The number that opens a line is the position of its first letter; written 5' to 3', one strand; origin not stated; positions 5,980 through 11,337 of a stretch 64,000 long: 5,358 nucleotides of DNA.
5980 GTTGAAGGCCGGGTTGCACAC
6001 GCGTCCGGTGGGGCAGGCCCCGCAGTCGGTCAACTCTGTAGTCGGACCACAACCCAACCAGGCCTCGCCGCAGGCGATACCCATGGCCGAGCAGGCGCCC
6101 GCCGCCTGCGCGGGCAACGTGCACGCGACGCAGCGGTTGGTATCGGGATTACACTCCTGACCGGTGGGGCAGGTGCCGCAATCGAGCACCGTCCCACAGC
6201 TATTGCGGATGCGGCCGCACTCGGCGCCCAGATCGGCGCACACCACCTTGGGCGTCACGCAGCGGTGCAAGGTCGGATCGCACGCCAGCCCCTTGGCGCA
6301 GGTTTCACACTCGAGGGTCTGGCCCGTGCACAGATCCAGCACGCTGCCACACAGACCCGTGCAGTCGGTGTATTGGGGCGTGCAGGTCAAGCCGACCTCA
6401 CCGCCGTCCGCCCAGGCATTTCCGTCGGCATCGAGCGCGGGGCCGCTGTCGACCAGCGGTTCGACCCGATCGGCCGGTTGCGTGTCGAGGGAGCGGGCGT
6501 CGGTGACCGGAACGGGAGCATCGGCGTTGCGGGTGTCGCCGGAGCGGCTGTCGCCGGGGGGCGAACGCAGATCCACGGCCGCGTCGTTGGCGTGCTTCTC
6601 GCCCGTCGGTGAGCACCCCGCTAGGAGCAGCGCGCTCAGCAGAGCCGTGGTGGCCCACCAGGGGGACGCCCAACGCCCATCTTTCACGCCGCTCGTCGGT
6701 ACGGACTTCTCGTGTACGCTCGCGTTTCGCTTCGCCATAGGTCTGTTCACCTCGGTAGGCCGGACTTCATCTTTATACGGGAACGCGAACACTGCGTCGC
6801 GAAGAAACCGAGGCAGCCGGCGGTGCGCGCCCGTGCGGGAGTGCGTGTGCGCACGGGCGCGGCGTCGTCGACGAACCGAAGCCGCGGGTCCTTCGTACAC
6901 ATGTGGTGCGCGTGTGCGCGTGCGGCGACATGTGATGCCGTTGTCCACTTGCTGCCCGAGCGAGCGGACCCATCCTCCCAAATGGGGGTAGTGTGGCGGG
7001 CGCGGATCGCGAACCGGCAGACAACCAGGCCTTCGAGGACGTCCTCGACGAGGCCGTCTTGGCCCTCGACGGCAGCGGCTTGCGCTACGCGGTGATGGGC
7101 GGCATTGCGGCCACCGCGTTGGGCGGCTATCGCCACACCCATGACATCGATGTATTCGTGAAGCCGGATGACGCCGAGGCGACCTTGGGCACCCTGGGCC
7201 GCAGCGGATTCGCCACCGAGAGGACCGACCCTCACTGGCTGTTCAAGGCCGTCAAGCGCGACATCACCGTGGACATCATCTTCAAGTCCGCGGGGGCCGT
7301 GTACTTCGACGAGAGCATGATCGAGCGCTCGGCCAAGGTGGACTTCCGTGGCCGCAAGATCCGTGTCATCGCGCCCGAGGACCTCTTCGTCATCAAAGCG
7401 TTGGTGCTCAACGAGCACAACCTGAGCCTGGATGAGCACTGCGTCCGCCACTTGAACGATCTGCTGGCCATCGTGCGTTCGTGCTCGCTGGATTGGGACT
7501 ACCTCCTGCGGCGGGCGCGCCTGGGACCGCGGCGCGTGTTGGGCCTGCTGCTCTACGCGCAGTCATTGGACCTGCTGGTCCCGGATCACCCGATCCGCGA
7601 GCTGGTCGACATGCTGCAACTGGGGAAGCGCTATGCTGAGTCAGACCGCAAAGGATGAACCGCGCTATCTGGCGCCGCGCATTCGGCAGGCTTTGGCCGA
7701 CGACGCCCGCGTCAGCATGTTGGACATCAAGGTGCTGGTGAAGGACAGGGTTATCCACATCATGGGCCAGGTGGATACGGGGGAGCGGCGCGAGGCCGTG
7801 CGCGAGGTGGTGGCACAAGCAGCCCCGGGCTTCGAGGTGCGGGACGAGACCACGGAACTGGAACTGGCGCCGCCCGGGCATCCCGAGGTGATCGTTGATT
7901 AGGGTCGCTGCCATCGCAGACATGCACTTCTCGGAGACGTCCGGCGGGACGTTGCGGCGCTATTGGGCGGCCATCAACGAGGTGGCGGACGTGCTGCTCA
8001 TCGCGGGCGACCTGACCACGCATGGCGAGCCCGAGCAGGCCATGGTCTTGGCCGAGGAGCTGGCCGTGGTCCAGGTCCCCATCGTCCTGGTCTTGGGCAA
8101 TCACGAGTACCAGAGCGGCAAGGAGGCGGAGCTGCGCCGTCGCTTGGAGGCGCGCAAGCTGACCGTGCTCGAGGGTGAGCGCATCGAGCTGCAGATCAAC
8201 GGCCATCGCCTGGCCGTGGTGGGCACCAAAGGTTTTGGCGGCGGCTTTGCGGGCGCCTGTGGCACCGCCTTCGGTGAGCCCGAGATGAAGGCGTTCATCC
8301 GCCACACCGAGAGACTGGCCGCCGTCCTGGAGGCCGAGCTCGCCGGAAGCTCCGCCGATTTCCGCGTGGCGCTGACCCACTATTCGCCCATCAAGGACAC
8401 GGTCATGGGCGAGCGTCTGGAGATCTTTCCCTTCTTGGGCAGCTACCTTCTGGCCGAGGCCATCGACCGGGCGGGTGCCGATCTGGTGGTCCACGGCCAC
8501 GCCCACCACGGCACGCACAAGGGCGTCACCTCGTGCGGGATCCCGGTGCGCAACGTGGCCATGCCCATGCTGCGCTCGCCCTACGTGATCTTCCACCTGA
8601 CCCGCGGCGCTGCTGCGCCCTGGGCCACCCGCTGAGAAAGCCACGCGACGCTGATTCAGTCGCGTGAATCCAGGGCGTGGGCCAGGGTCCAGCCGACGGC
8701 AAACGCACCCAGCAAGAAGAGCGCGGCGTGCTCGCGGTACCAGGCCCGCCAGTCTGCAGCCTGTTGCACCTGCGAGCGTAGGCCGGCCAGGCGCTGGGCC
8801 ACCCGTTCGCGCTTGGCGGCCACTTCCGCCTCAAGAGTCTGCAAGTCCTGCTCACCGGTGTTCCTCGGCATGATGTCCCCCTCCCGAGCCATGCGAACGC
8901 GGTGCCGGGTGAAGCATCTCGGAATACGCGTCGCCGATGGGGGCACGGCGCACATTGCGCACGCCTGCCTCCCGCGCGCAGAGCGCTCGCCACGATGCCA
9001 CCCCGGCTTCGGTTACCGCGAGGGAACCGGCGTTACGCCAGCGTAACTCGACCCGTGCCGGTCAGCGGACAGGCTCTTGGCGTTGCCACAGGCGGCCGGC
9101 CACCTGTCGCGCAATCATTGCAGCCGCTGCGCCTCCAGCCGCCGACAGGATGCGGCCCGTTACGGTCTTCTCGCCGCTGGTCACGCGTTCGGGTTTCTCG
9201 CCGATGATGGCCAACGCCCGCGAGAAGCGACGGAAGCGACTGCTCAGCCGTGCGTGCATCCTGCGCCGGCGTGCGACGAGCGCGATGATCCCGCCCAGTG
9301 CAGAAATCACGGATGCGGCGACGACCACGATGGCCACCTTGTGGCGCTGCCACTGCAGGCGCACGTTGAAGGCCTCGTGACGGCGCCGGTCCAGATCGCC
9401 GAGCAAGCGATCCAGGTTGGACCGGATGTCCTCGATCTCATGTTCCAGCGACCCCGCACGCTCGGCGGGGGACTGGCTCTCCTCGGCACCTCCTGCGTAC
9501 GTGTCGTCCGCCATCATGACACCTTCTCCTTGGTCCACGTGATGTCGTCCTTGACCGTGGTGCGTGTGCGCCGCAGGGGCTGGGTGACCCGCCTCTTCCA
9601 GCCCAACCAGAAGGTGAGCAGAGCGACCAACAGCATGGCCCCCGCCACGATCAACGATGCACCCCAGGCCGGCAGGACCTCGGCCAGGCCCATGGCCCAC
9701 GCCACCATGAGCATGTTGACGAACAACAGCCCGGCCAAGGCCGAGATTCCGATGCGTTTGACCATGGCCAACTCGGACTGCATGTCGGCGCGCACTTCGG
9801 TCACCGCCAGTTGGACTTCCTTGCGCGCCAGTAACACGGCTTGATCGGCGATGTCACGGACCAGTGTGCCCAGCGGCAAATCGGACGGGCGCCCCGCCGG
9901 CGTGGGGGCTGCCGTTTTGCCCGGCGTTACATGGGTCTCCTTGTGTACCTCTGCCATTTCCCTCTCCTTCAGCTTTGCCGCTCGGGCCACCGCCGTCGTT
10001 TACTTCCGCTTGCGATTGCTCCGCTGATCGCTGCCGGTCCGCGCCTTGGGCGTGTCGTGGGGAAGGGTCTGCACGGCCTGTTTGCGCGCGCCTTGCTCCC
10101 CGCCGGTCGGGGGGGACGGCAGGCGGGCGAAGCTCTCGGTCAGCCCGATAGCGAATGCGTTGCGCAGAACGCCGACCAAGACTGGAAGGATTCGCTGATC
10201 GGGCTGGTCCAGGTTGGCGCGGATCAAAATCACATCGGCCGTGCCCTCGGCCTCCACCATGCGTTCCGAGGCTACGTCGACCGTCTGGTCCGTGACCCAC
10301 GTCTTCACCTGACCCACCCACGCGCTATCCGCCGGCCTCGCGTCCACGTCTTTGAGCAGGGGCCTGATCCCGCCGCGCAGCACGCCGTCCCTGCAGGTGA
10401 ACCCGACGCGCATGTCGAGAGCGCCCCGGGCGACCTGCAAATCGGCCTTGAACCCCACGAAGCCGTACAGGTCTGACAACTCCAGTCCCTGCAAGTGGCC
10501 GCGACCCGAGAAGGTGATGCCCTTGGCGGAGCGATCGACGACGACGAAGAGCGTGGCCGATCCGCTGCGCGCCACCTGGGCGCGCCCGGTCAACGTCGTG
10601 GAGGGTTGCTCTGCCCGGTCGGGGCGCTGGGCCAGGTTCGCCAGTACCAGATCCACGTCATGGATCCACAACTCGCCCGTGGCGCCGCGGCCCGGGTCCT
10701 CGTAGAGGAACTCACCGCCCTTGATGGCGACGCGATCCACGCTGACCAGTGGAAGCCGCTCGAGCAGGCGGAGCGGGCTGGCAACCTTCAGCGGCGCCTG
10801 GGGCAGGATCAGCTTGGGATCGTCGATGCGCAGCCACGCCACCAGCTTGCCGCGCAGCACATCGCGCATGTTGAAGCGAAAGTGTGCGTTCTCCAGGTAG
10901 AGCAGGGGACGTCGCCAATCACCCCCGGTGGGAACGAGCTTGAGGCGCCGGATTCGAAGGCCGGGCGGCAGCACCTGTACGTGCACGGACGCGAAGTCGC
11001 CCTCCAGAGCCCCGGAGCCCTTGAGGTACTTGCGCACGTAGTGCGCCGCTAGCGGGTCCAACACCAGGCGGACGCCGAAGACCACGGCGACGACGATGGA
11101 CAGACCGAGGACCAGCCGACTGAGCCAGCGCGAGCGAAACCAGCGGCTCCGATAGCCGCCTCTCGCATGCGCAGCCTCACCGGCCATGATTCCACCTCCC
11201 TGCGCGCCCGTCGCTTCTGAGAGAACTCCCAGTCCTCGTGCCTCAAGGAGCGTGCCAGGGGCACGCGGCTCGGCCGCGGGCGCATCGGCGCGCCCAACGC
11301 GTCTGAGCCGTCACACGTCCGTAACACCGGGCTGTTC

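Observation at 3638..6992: VWA lipoprotein plus Cys-rich-repeat lipoprotein operon with an upstream perfect palindrome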

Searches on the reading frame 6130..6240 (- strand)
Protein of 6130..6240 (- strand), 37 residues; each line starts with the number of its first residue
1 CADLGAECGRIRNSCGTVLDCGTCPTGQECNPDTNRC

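Call 65: search_solved_structures(query=A5, max_evalue=10)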
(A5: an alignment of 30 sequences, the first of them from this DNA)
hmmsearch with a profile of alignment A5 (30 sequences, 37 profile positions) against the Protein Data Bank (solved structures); distinct sequences matched with E-value up to 10: 3.
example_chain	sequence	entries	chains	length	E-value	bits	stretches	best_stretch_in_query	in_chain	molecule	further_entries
7tj8_A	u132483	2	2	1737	0.52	13.5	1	15-32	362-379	Sodium channel protein type 7 subunit alpha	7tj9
7t69_A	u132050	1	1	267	2.3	11.4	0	23-32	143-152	Avr3 (SIX1), Secreted in xylem 1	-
9y10_A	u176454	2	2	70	3.5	10.9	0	15-30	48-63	C3H1-type domain-containing protein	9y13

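Call 77: search_protein_representatives(alignment_id=A6)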
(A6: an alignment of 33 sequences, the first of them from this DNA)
Query: 33 sequences, 38 profile positions. Proteins with E-value up to 0.001 (for the whole library): 3394; up to 1e-10: 1356; up to 1e-30: 221. The best 150 are listed.
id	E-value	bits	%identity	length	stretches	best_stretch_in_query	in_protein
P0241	1.9e-126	427.8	-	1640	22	1-38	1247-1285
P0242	7.9e-102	349.1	-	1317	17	1-38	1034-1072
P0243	1.6e-98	338.5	-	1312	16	1-38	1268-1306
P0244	4.9e-95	327.3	-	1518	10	1-38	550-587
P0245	4.2e-94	324.3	-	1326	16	1-38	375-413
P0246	3.7e-87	302.1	-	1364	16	1-38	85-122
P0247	2.0e-86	299.8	-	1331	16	1-38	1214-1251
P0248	4.3e-85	295.5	-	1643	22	1-38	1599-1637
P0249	8.3e-85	294.6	-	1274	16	1-38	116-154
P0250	2.2e-84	293.2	-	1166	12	1-38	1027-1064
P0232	6.7e-84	291.7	-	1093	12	1-38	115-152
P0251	9.5e-83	288.0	-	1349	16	1-38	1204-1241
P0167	1.1e-80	281.4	-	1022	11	1-38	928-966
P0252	6.7e-80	278.9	-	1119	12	1-38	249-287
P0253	9.0e-75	262.5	-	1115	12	1-38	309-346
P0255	9.4e-71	249.6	-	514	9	1-38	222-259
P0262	1.2e-63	226.9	-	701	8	1-38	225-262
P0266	6.9e-62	221.3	-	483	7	1-38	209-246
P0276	5.6e-59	211.9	-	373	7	1-38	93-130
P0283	2.0e-55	200.5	-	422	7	1-38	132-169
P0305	1.7e-47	175.2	-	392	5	1-38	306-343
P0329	2.5e-43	161.8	-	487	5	1-38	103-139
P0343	1.1e-40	153.3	-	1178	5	1-38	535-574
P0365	1.6e-37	143.3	-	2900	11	1-38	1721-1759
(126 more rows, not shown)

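Call 79: search_protein_families(library=pfam, proteins=[P0241, P0244, P0255, P0262, P0266, P0276, P0283, P0305, P0329, P0365], max_evalue=0.001)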
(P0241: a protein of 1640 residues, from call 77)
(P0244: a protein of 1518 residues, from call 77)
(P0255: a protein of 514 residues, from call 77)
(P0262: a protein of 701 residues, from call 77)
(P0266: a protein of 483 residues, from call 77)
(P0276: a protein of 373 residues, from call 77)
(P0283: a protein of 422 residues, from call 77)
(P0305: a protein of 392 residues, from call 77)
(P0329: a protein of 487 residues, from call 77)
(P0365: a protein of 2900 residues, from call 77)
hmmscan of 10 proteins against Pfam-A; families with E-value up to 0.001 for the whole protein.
P0241 (1640 aa): 0 families

P0244 (1518 aa): 4 families
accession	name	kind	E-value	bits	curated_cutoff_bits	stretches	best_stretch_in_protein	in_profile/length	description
PF06452.16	CBM9_1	-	2.1e-33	116.2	23.4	2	1256-1425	27-183/185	Carbohydrate family 9 binding domain-like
PF22680.2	Glyco_hydro_123_N_2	-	3.7e-10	40.2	27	1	36-159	19-141/142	Glycoside hydrolase 123 N-terminal domain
PF19543.5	GH123_N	-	5.4e-06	25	22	1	125-176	256-307/969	Glycoside hydrolase 123, N-terminal domain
PF13320.12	GH123_cat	-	7.6e-05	22.7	23.1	1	356-492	205-324/324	Glycoside hydrolase 123, catalytic domain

P0255 (514 aa): 0 families

P0262 (701 aa): 0 families

P0266 (483 aa): 0 families

P0276 (373 aa): 0 families

P0283 (422 aa): 0 families

P0305 (392 aa): 0 families

P0329 (487 aa): 1 family
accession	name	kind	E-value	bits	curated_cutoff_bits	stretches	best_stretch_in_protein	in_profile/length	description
PF03781.23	FGE-sulfatase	-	1.9e-19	70.7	23.3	1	294-444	37-192/255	Sulfatase-modifying factor enzyme 1-like domain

P0365 (2900 aa): 3 families
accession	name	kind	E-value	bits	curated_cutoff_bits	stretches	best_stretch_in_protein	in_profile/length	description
PF03781.23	FGE-sulfatase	-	6.4e-46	157.5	23.3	1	704-944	3-254/255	Sulfatase-modifying factor enzyme 1-like domain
PF06739.17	SBBP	-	1.5e-09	38.1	20.5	2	1992-2020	2-31/38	Beta-propeller repeat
PF04151.21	PPC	-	9e-05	23.7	25.9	1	558-625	1-66/70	Bacterial pre-peptidase C-terminal domain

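Call 81: list_cluster_members(proteins=[P0241, P0242, P0244, P0250, P0255, P0262, P0276, P0329, P0365, P0343])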
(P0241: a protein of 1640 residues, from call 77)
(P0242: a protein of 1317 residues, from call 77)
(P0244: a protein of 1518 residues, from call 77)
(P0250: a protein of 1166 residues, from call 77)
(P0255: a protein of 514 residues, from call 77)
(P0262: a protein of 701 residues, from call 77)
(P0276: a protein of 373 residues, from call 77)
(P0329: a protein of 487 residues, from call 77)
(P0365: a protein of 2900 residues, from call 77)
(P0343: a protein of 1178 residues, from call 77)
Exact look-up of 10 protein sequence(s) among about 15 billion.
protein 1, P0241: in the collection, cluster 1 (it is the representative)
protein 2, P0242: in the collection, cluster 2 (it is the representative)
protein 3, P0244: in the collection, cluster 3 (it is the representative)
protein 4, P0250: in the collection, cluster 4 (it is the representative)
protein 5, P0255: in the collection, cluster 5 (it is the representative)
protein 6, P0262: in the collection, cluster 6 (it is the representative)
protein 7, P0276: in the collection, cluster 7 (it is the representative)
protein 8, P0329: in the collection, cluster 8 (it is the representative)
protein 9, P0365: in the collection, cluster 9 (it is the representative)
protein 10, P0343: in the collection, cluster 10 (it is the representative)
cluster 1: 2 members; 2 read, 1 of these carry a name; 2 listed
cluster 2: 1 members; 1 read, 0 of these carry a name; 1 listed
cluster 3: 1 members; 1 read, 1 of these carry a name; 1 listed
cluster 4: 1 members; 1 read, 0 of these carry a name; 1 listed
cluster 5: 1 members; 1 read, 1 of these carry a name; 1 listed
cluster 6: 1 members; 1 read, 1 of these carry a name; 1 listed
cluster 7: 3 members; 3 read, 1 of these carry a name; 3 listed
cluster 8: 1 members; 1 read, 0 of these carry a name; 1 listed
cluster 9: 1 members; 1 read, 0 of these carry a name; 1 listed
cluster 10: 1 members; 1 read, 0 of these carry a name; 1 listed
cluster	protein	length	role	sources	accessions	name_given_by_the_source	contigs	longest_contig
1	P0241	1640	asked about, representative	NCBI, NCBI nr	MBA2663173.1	MAG: carboxypeptidase regulatory-like domain-containing protein [Bradymonadaceae ... | carboxypeptidase regulatory-like domain-containing protein [Lujinxingiaceae bacterium]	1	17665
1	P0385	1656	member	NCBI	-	-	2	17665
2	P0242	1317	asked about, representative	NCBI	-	-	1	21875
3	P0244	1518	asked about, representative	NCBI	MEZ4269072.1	MAG: DUF6067 family protein [Myxococcota bacterium]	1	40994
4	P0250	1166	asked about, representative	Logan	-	-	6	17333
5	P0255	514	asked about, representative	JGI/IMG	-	hypothetical protein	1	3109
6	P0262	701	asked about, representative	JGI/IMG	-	hypothetical protein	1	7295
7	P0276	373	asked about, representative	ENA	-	-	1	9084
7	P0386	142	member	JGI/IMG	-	hypothetical protein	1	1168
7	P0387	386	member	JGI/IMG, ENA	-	-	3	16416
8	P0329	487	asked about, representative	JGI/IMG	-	-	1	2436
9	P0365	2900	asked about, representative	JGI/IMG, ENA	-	-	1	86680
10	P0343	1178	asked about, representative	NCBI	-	-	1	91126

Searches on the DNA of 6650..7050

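Call 54: search_rna_families(source=window, start=6650, end=7050, threshold=evalue, max_evalue=1)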
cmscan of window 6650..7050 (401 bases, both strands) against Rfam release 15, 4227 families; matches with E-value up to 1: 0.
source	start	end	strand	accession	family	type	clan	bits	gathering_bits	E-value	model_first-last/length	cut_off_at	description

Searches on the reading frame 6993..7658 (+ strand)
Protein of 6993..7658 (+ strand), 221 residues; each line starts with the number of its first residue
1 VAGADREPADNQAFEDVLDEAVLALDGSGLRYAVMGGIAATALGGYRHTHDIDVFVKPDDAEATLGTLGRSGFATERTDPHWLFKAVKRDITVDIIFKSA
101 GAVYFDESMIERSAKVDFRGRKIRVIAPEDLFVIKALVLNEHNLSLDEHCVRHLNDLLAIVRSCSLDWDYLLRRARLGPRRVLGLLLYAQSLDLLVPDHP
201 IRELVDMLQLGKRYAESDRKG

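Call 5: search_protein_families(library=pfam, proteins=[window:6993-7658:+], max_evalue=0.1)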
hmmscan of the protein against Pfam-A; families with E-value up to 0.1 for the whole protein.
window:6993-7658:+ (221 aa): 5 families
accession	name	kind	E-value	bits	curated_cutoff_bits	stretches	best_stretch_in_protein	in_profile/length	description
PF14907.12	NTP_transf_5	-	7.9e-15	55.5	31.2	1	17-185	59-239/249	Uncharacterised nucleotidyltransferase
PF09970.15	DUF2204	-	1.7e-12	47.8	20.3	1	18-141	5-135/181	Nucleotidyl transferase of unknown function (DUF2204)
PF19502.5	DUF6036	-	0.00014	22.2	23.6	1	23-137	11-105/164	Nucleotidyltransferase of unknown function (DUF6036)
PF08843.17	AbiEii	-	0.0027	18.1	22.5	1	29-164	12-171/238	Nucleotidyl transferase AbiEii toxin, Type IV TA system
PF10706.15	Aminoglyc_resit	-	0.0028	18.2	21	1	22-80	6-65/149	Aminoglycoside-2''-adenylyltransferase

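Call 6: search_protein_families(library=ncbifam, proteins=[window:6993-7658:+], max_evalue=0.1)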
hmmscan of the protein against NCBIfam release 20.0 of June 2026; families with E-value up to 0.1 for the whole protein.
window:6993-7658:+ (221 aa): 0 families

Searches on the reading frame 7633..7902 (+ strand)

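Call 5: search_protein_families(library=pfam, proteins=[window:7633-7902:+], max_evalue=0.1)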
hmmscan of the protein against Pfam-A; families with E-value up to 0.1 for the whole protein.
window:7633-7902:+ (89 aa): 1 family
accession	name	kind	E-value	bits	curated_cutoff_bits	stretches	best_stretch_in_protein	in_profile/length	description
PF04972.22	BON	-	1e-06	29.4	27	1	15-64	7-56/69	BON domain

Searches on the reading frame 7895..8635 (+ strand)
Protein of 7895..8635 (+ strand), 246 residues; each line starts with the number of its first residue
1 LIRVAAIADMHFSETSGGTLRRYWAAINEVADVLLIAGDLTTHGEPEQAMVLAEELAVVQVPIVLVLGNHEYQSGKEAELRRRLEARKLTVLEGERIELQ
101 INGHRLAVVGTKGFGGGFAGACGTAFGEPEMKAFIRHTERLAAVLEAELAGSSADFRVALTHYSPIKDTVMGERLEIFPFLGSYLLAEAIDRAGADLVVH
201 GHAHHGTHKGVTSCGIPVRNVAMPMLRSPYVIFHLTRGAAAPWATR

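Call 5: search_protein_families(library=pfam, proteins=[window:7895-8635:+], max_evalue=0.1)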
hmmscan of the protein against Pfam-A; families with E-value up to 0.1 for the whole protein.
window:7895-8635:+ (246 aa): 2 families
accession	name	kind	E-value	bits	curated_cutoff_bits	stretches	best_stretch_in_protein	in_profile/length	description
PF00149.33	Metallophos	-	5.7e-15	56.7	21.5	1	2-205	1-190/191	Calcineurin-like phosphoesterase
PF12850.12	Metallophos_2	-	6.7e-09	36.4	27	1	3-206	2-119/154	Calcineurin-like phosphoesterase superfamily domain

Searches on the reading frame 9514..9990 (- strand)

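Call 59: search_protein_families(library=pfam, proteins=[window:9514-9990:-], max_evalue=0.001)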
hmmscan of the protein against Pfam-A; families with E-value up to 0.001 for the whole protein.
window:9514-9990:- (158 aa): 1 family
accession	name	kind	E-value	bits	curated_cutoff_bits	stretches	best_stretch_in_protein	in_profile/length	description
PF07332.16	Phage_holin_3_6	-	2.7e-21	76.2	28.4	1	41-153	1-115/116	Putative Actinobacterial Holin-X, holin superfamily III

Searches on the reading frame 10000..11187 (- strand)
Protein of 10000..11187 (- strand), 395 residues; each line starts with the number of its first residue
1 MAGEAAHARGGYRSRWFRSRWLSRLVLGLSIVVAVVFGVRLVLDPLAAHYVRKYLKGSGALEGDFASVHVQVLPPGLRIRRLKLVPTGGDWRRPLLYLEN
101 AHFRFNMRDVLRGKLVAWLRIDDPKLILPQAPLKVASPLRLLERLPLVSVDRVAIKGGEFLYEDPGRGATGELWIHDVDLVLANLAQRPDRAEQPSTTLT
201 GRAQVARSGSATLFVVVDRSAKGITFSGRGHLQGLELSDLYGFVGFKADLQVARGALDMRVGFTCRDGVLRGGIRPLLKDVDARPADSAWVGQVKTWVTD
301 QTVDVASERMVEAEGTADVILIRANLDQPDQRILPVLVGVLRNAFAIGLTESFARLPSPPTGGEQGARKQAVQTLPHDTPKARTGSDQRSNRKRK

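Call 59: search_protein_families(library=pfam, proteins=[window:10000-11187:-], max_evalue=0.001)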
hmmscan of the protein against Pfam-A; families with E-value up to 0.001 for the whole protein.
window:10000-11187:- (395 aa): 1 family
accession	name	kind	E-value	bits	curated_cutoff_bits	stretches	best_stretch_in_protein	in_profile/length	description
PF05359.17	DUF748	-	6.1e-12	44.9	50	1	16-266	8-257/1037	Domain of Unknown Function (DUF748)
